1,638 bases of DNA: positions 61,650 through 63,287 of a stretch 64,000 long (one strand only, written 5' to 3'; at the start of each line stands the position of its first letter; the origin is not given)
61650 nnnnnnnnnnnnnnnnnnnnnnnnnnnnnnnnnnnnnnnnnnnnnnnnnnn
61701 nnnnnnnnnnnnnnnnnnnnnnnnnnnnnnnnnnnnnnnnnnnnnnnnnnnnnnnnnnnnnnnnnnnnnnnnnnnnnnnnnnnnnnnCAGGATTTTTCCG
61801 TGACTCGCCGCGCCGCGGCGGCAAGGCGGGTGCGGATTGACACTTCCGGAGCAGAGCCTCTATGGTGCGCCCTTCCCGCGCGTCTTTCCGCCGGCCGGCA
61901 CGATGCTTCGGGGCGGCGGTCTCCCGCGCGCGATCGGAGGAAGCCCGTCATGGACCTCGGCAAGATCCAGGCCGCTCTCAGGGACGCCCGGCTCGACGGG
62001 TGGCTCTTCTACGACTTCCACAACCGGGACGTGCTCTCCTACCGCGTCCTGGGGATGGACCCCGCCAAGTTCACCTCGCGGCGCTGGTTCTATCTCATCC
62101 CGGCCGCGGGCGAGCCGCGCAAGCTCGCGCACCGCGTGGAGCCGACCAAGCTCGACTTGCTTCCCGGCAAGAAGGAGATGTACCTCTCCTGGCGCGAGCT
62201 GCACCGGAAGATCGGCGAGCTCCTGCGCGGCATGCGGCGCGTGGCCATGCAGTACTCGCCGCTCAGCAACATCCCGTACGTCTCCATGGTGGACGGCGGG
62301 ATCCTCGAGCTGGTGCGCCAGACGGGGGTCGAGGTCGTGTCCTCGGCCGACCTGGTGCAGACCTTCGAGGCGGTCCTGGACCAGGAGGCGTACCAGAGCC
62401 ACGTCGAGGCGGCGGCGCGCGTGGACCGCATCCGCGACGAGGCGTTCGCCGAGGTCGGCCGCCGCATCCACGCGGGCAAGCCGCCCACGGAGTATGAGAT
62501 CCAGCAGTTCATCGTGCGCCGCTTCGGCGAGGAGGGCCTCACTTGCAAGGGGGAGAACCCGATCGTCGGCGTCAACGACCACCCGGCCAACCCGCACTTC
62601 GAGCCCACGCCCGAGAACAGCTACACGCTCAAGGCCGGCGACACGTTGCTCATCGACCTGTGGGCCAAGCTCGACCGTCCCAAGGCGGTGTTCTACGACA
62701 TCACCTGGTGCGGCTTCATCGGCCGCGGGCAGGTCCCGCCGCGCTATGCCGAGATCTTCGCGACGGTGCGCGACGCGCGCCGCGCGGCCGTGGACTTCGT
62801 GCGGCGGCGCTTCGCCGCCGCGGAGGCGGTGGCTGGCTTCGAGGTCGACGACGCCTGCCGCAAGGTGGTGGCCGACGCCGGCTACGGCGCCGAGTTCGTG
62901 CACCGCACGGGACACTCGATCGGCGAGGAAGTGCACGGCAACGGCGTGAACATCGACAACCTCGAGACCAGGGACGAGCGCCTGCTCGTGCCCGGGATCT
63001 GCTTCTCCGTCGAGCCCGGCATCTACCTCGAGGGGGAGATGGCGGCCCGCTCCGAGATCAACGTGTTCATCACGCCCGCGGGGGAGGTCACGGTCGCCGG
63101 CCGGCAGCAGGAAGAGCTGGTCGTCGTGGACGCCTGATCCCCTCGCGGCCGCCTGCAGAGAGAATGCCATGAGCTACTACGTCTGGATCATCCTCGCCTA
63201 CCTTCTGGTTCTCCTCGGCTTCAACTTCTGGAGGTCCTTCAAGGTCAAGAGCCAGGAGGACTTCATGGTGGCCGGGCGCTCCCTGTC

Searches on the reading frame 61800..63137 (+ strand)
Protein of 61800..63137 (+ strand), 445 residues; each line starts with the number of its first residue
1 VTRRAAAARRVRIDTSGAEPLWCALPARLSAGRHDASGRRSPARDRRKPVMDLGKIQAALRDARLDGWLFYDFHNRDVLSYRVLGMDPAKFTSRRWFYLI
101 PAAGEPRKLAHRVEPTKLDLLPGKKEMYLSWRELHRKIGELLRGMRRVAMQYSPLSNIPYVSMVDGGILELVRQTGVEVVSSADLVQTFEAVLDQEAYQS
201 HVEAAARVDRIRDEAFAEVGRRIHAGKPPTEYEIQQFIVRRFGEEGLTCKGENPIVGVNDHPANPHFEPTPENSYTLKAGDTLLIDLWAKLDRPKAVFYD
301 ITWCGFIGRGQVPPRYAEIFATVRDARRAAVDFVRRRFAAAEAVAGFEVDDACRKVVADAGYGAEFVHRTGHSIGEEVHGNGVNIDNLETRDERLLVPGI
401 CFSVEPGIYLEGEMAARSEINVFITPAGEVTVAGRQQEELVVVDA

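Call 75: search_protein_families(library=pfam, proteins=[window:61800-63137:+], max_evalue=0.0001)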
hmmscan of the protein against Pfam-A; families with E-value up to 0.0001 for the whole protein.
window:61800-63137:+ (445 aa): 1 family
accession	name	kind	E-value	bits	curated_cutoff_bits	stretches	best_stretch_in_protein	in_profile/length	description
PF00557.29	Peptidase_M24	-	2.8e-36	125.7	23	1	208-425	6-207/208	Metallopeptidase family M24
